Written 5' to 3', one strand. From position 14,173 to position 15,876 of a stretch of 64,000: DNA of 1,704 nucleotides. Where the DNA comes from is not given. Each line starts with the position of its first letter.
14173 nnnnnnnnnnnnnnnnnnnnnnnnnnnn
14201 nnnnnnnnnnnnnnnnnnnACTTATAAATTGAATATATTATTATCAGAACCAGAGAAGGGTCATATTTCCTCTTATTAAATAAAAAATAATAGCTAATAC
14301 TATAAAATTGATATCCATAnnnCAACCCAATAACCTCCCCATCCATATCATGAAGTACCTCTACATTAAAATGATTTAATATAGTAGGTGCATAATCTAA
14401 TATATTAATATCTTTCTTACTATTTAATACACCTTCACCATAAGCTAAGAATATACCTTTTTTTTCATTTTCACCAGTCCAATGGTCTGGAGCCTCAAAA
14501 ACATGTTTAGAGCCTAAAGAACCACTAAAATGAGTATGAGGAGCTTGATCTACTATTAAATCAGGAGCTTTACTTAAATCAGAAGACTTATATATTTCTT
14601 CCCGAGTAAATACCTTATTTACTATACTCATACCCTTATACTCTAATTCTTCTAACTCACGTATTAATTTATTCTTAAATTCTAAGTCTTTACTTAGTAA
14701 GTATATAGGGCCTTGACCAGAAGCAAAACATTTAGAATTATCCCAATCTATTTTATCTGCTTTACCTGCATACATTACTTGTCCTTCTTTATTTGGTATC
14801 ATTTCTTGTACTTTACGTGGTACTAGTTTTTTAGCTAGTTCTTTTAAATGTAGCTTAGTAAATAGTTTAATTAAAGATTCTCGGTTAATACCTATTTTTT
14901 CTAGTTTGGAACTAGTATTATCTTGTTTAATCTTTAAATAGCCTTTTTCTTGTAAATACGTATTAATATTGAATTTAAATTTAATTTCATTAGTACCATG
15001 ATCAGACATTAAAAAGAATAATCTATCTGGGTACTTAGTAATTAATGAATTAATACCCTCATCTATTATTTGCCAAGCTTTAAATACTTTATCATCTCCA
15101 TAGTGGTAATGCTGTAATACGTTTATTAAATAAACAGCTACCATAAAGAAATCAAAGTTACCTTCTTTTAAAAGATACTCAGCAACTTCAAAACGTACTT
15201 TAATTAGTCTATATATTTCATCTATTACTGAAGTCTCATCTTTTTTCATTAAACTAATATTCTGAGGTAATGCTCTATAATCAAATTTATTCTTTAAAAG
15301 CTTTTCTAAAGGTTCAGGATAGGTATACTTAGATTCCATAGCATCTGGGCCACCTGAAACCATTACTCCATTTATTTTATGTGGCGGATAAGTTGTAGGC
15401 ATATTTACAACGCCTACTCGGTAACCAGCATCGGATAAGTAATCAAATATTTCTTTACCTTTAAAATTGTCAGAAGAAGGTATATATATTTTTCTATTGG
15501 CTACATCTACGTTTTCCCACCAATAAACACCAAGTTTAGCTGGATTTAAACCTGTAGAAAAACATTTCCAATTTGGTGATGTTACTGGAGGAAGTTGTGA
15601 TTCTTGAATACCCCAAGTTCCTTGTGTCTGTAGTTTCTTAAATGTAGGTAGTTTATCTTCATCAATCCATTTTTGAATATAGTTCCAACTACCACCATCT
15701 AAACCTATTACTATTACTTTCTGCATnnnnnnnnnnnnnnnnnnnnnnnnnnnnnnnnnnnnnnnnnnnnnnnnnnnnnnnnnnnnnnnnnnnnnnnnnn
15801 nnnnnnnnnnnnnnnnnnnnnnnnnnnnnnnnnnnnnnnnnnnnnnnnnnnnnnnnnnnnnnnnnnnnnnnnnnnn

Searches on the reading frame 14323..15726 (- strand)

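Call 9: search_protein_families(library=pfam, proteins=[window:14323-15726:-])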
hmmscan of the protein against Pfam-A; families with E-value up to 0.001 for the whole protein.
window:14323-15726:- (468 aa): 1 family
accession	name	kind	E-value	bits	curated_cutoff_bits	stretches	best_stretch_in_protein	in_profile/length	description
PF01663.27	Phosphodiest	-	1.1e-32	114.5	23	1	4-319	1-291/342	Type I phosphodiesterase / nucleotide pyrophosphatase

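Call 10: search_protein_families(library=padloc, proteins=[window:14323-15726:-])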
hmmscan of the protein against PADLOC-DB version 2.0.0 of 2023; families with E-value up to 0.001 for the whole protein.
window:14323-15726:- (468 aa): 0 families

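Call 11: search_protein_families(library=ncbifam, proteins=[window:14323-15726:-])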
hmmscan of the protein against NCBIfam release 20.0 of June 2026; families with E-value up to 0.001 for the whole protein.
window:14323-15726:- (468 aa): 1 family
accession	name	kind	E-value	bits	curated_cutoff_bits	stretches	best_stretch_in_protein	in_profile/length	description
TIGR02335.1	hydr_PhnA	equivalog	2e-08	33.8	407.55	1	3-108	14-120/408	phosphonoacetate hydrolase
